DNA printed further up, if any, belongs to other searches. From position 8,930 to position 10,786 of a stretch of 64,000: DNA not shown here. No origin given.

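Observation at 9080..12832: Lysine 5,6-aminomutase genes kamD and kamE split by a secreted Cys-rich-repeat lipoprotein gene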

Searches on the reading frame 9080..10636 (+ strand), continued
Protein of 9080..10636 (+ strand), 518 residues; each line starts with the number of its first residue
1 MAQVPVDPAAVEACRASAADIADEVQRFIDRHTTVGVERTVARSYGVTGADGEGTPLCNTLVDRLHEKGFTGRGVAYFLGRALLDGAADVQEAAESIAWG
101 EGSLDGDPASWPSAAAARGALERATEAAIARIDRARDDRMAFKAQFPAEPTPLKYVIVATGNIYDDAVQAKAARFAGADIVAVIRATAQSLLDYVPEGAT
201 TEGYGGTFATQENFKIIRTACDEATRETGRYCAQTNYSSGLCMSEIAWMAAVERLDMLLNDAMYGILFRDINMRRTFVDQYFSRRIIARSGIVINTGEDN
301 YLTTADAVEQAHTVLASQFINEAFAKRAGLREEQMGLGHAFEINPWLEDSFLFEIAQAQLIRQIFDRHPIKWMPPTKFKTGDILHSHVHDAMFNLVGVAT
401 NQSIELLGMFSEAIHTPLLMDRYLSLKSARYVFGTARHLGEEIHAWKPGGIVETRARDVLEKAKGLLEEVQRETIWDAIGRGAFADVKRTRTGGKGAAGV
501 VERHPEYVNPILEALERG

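Call 30: search_solved_structures(query=window:9080-10636:+, show_alignments=1)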
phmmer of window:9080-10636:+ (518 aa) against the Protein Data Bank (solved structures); distinct sequences matched with E-value up to 0.001: 4.
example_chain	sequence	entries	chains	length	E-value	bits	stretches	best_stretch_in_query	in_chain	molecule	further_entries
8t0v_A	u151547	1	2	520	2e-175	587.7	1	6-518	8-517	D-lysine 5,6-aminomutase alpha subunit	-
9q1a_C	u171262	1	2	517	2e-175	587.7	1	6-518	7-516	D-lysine 5,6-aminomutase alpha subunit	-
1xrs_A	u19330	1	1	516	2e-164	551.5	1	6-514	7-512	D-lysine 5,6-aminomutase alpha subunit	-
3kow_A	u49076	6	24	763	5.4e-23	85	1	147-511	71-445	D-ornithine aminomutase E component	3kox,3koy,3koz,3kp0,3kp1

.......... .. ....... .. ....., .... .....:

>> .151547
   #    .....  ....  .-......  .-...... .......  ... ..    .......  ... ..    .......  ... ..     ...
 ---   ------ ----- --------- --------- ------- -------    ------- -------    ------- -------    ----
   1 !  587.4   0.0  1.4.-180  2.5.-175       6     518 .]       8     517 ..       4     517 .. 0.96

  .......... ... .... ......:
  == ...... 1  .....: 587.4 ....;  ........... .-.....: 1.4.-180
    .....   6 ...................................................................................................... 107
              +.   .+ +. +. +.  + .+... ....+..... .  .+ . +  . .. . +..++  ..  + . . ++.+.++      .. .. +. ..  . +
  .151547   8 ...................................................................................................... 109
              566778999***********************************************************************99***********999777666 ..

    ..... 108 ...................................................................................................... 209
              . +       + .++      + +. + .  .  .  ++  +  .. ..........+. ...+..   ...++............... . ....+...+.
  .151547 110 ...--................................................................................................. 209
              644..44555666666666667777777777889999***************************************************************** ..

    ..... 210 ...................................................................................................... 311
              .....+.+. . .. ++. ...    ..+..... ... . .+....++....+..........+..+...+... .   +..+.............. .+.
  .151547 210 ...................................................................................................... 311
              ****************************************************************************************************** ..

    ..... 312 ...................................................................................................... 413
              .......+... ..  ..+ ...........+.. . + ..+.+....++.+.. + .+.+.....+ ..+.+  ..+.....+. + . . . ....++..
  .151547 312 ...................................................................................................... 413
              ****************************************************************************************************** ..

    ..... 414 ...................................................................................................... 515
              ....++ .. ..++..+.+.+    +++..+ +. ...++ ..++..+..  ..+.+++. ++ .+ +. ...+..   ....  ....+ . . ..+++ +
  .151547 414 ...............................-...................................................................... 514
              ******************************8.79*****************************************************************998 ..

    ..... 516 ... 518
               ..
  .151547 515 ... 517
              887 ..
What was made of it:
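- On Lysine 5,6-aminomutase alpha subunit (KamD): OraE reaches only 5e-23 (call 30).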

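Call 46: find_encoding_contigs(protein=window:9080-10636:+, flank=10000, max_places=3)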
Protein window:9080-10636:+ (518 aa): no gene with exactly this product is on record in the collection.

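Call 62: search_protein_families(library=ncbifam, proteins=[L079:106-918:+, L079:931-2295:+, L078:4117-4683:+], max_evalue=0.00001)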
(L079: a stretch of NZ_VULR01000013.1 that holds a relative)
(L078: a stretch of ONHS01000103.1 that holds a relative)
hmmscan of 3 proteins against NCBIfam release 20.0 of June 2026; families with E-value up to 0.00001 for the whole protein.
L079:106-918:+ (270 aa): 5 families
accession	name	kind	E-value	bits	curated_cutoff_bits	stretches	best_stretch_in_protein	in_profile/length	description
TIGR02869.1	spore_SleB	equivalog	4.1e-87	291.2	236.5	1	69-268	5-199/201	spore cortex-lytic enzyme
NF052335.1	PdgHdaseHSB129560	equivalog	1.4e-11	44.3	500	1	73-152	202-281/330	peptidoglycan hydrolase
NF052336.1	PdgHdaseHSB100310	equivalog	8.9e-10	38.4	500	1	71-131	257-312/316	peptidoglycan hydrolase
TIGR03979.1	His_Ser_Rich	equivalog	3.9e-09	36.7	121.65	1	80-135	134-189/190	His-Xaa-Ser repeat protein HxsA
NF052377.1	lmo1851_S41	exception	3.5e-07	29.3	725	1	61-129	374-442/468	lmo1851 family serine protease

L079:931-2295:+ (454 aa): 1 family
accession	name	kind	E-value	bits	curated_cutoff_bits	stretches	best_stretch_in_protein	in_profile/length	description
TIGR02889.1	spore_YpeB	equivalog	5.1e-131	437.7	303.55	1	7-444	3-435/435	germination protein YpeB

L078:4117-4683:+ (188 aa): 0 families
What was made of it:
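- Tried and rejected: An L079 ORF taken as a possible Kce turned out to be SleB (call 62).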

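Call 64: search_protein_families(library=ncbifam, proteins=[L048:1885-2295:+, L048:2581-3030:+, L048:2975-3862:+, L048:3867-4520:+, L048:4522-5187:+, L048:12320-13084:+, L048:13091-13939:+, L048:14074-15255:-], max_evalue=1e-10)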
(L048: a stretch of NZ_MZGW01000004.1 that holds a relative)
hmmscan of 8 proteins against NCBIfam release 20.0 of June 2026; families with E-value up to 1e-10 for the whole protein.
L048:1885-2295:+ (136 aa): 2 families
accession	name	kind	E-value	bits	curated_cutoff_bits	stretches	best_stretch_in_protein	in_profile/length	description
TIGR00160.1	MGSA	equivalog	8.3e-57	191.2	146.9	1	2-120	4-122/143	methylglyoxal synthase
NF003559.0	PRK05234.1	equivalog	1.3e-55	187.1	84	1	1-128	6-132/145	methylglyoxal synthase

L048:2581-3030:+ (149 aa): 2 families
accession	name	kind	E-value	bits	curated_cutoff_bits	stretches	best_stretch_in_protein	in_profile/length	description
NF052389.1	Lys_KAL_CLE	exception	1.6e-60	205.1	725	1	24-149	3-130/440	bifunctional 3-aminobutyryl-CoA ammonia lyase/3-keto-5-aminohexanoate cleavage enzyme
NF052388.1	Lys_ferment_KAL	equivalog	3.4e-59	198.4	160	1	24-143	1-120/120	3-aminobutyryl-CoA ammonia lyase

L048:2975-3862:+ (295 aa): 4 families
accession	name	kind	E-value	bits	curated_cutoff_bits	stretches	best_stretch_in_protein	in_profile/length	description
NF052387.1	Lys_ferment_KCE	equivalog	3.3e-139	462.8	382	1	25-293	1-267/267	3-keto-5-aminohexanoate cleavage enzyme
NF052389.1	Lys_KAL_CLE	exception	5.2e-90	302.3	725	1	25-294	170-437/440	bifunctional 3-aminobutyryl-CoA ammonia lyase/3-keto-5-aminohexanoate cleavage enzyme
NF053568.1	3OXCoAcCUPNH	equivalog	1.6e-75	253.9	350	1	25-294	3-273/274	3-oxoadipate:acetyl-CoA acetyltransferase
NF053538.1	DixhxACActTsKce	equivalog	1e-67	228.4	430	2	139-295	144-304/310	3,5-dioxohexanoate:acetyl-CoA acetone transferase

L048:3867-4520:+ (217 aa): 2 families
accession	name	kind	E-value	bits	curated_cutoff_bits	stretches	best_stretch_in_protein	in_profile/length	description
NF007394.0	PRK09920.1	equivalog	5.5e-95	317.1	315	1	2-215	3-216/219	acetate CoA-transferase subunit alpha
TIGR02429.1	pcaI_scoA_fam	subfamily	7.1e-63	211.9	128.5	1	3-214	4-218/222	3-oxoacid CoA-transferase subunit A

L048:4522-5187:+ (221 aa): 1 family
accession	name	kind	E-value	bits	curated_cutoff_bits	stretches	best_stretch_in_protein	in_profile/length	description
TIGR02428.1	pcaJ_scoB_fam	subfamily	9.1e-93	309.4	243.55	1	9-212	3-207/207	3-oxoacid CoA-transferase subunit B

L048:12320-13084:+ (254 aa): 71 families (the best 25 are shown)
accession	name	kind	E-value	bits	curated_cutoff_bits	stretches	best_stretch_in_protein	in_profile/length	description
NF004475.0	PRK05809.1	subfamily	3.2e-100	334.9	394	1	2-254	5-260/260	short-chain-enoyl-CoA hydratase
NF005803.0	PRK07658.1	equivalog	4.3e-70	236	313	1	6-254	6-257/257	enoyl-CoA hydratase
NF005802.0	PRK07657.1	equivalog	1e-66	225.1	363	1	2-252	4-258/260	enoyl-CoA hydratase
NF004517.0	PRK05862.1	equivalog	2.3e-65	220.7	396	1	9-254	11-257/257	enoyl-CoA hydratase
NF006007.0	PRK08138.1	subfamily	8.5e-65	218.7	355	1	4-253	10-260/261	enoyl-CoA hydratase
NF007239.0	PRK09674.1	equivalog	8.1e-64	215.5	371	1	7-253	9-256/257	2,3-dehydroadipyl-CoA hydratase PaaF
NF051848.1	EnCoAHydtEchA19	equivalog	6.1e-59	199.7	400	1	10-254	8-258/258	enoyl-CoA hydratase EchA19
NF006566.0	PRK09076.1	subfamily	5.6e-58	196.6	286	1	7-253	10-259/260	enoyl-CoA hydratase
NF004634.0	PRK05980.1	equivalog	5.8e-55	186.5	375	1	6-252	7-261/263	crotonase/enoyl-CoA hydratase family protein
NF004781.0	PRK06127.1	subfamily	2.6e-52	178.1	291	1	8-253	17-268/269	enoyl-CoA hydratase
NF004796.0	PRK06144.1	subfamily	3.2e-50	171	272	1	7-252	13-260/262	enoyl-CoA hydratase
NF004795.0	PRK06143.1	subfamily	2.2e-49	168.3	283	1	9-247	16-257/260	enoyl-CoA hydratase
NF004840.0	PRK06190.1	equivalog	5.2e-49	167.2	253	1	6-225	8-228/260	enoyl-CoA hydratase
NF006699.0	PRK09245.1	subfamily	1.5e-48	165.3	354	1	9-253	10-265/266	crotonase/enoyl-CoA hydratase family protein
NF008363.0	PRK11154.1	equivalog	5.2e-47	160.4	869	1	6-190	10-198/708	fatty acid oxidation complex subunit alpha FadJ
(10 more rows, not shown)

L048:13091-13939:+ (282 aa): 19 families
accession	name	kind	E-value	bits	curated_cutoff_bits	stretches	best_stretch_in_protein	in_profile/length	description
NF004474.0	PRK05808.1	subfamily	5e-128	426.3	408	1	2-282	3-283/283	3-hydroxybutyryl-CoA dehydrogenase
NF005715.0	PRK07530.1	equivalog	2e-104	349.1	420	1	2-281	4-283/292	3-hydroxybutyryl-CoA dehydrogenase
NF006124.0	PRK08268.1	subfamily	6.6e-103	345.4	508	1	3-282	8-288/507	3-hydroxyacyl-CoA dehydrogenase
NF005875.0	PRK07819.1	subfamily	4.9e-94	314.9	319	1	2-281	5-286/287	3-hydroxybutyryl-CoA dehydrogenase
NF006722.0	PRK09260.1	equivalog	4.7e-92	308.3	429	1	1-282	1-282/289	3-hydroxyacyl-CoA dehydrogenase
TIGR02279.1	PaaC-3OHAcCoADH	equivalog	1.2e-83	281.7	669.4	1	3-281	6-285/503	3-hydroxyacyl-CoA dehydrogenase PaaH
NF004699.0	PRK06035.1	equivalog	1.5e-76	257.4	500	1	2-274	3-278/294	3-hydroxyacyl-CoA dehydrogenase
NF008727.0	PRK11730.1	equivalog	3.7e-71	240.4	870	1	4-282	315-593/717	fatty acid oxidation complex subunit alpha FadB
NF008363.0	PRK11154.1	equivalog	4.9e-70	236.5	869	1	2-282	309-587/708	fatty acid oxidation complex subunit alpha FadJ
TIGR02441.1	fa_ox_alpha_mit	equivalog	1.1e-64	218.8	964.65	1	4-282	337-614/737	fatty acid oxidation complex subunit alpha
TIGR02440.1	FadJ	equivalog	5.4e-59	200.1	968.45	1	2-281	304-581/699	fatty acid oxidation complex subunit alpha FadJ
TIGR02437.1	FadB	equivalog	1.7e-58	198.6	933.55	1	6-282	317-593/714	fatty acid oxidation complex subunit alpha FadB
NF006143.0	PRK08293.1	equivalog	5.4e-57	193.3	312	1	3-282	5-288/291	3-hydroxyacyl-CoA dehydrogenase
NF006125.0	PRK08269.1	equivalog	3.6e-53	180.7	427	1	3-282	6-297/334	3-hydroxybutyryl-CoA dehydrogenase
NF042925.1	FHMPC_DH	equivalog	2e-46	158.7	500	1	4-281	2-280/304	5-formyl-3-hydroxy-2-methylpyridine 4-carboxylate 5-dehydrogenase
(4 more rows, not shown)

L048:14074-15255:- (393 aa): 5 families
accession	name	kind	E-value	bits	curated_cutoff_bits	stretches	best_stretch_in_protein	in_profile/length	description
NF008887.0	PRK11921.1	equivalog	1.9e-102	343.1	635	1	3-393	2-395/396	anaerobic nitric oxide reductase flavorubredoxin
NF003954.0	PRK05452.1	equivalog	4.8e-84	283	711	1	4-392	3-395/479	anaerobic nitric oxide reductase flavorubredoxin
TIGR01753.1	flav_short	equivalog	5.6e-17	62.6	123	1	252-390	1-140/140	flavodoxin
NF004049.0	PRK05568.1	equivalog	1.5e-11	44.8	206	1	250-391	2-141/142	flavodoxin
NF005246.0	PRK06756.1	subfamily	7.3e-11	42.2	130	0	251-393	3-147/148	flavodoxin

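Call 68: find_homologous_proteins(query=L013:12230-13561:+, max_evalue=1e-30)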
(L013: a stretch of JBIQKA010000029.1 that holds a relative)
Query L013:12230-13561:+ (443 aa): 2911 proteins with E <= 1e-30 among 8000 candidates; the best 120 are listed.
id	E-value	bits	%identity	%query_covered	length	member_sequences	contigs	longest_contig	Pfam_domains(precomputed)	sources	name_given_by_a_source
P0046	1.1e-169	583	99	63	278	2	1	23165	PF05853.19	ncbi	-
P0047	5.9e-141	489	86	61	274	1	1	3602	PF05853.19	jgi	jgi:3-keto-5-aminohexanoate cleavage enzyme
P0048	6.2e-140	485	85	62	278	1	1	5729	PF05853.19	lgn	-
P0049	4.7e-139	482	83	61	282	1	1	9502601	PF05853.19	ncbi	ncbi:MAG: 3-keto-5-aminohexanoate cleavage protein [Myxococcales bacterium]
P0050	3.6e-136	473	81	61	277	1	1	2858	PF05853.19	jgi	jgi:3-keto-5-aminohexanoate cleavage enzyme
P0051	9.8e-134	465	81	61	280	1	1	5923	PF05853.19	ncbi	-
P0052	2.2e-133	464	79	61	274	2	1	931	PF05853.19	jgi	jgi:3-keto-5-aminohexanoate cleavage enzyme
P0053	9.0e-133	462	81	61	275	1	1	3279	PF05853.19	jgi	jgi:3-keto-5-aminohexanoate cleavage enzyme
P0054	2.9e-132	460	81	61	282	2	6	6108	PF05853.19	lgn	-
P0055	4.1e-127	443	78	61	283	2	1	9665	PF05853.19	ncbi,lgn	-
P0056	3.7e-126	440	77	62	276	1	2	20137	PF05853.19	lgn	-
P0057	4.6e-123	430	75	61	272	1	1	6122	PF05853.19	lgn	-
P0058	6.2e-121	423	71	61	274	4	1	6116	PF05853.19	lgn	-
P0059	9.7e-121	422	75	59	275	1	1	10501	PF05853.19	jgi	-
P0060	1.1e-120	422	74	61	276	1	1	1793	PF05853.19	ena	-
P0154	3.5e-102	361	68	58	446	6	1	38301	PF05853.19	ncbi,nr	ncbi:MAG TPA: 3-keto-5-aminohexanoate cleavage protein [Polyangiaceae bacterium]|nr:3-keto-5-aminohe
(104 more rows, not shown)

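Call 69: find_encoding_contigs(protein=P0154, flank=10000, max_places=2)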
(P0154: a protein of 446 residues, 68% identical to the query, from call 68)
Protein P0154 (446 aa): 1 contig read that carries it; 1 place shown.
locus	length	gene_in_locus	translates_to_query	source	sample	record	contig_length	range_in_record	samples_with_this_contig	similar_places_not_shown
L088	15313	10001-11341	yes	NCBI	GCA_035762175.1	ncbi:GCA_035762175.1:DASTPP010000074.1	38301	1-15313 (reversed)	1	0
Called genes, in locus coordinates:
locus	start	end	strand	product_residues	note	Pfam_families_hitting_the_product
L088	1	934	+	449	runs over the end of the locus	PF14356:DUF4403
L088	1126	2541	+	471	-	PF00171:Aldedh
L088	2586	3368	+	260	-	PF00106:adh_short, PF01370:Epimerase (weak), PF08659:KR (weak), PF13561:adh_short_C2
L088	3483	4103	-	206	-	PF02798:GST_N, PF13417:GST_N_3 (weak), PF13409:GST_N_2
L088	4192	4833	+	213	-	PF00440:TetR_N, PF16925:TetR_C_13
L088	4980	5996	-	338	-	-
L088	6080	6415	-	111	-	-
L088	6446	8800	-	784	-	PF12801:Fer4_5, PF13484:Fer4_16 (faint), PF12838:Fer4_7 (faint), PF13187:Fer4_9 (faint), PF13237:Fer4_10 (faint), PF00037:Fer4 (weak), PF12797:Fer4_2 (weak), PF12837:Fer4_6 (weak), +1 more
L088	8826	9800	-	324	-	PF04015:DUF362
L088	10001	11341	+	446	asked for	PF05853:BKACE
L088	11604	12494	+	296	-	PF00025:Arf (weak)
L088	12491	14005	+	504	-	-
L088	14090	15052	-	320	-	PF00126:HTH_1, PF03466:LysR_substrate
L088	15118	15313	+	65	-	?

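Call 70: find_encoding_contigs(protein=P0049, flank=10000, max_places=1)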
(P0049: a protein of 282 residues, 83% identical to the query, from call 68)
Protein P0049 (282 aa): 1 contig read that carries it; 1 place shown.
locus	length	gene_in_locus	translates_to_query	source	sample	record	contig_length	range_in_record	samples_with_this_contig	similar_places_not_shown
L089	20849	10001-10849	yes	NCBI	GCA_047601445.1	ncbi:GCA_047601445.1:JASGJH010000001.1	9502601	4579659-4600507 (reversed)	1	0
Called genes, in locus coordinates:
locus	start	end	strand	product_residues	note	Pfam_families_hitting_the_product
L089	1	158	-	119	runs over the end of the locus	-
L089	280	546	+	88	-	PF01313:Bac_export_3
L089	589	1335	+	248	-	PF01311:Bac_export_1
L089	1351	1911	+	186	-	PF00156:Pribosyltran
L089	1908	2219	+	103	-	-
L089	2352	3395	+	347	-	PF04055:Radical_SAM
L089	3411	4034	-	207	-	-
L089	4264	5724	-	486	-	PF00392:GntR, PF13545:HTH_Crp_2 (faint), PF00155:Aminotran_1_2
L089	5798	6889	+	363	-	PF12900:Pyridox_ox_2, PF00583:Acetyltransf_1, PF13508:Acetyltransf_7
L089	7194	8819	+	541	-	PF09043:Lys-AminoMut_A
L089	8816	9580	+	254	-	PF16554:OAM_dimer, PF02310:B12-binding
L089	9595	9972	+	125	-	PF03061:4HBT (weak)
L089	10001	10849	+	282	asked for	PF05853:BKACE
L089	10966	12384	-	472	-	PF13185:GAF_2, PF01590:GAF, PF13492:GAF_3, PF00990:GGDEF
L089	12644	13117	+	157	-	PF04073:tRNA_edit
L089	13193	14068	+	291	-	-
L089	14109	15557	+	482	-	PF05761:5_nucleotid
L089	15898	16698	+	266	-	PF03411:Peptidase_M74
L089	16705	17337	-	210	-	-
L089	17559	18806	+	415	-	PF25917:BSH_RND, PF25973:BSH_CzcB (weak), PF25876:HH_MFP_RND, PF25944:Beta-barrel_RND, PF25989:YknX_C (weak), PF25967:RND-MFP_C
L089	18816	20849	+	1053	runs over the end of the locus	PF00873:ACR_tran, PF03176:MMPL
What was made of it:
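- Closest known: Myxococcales kamD-kamE-kal-kce clusters. Different: In L089 kamD and kamE overlap by 4 nt and are followed directly by kal and kce (call 70).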
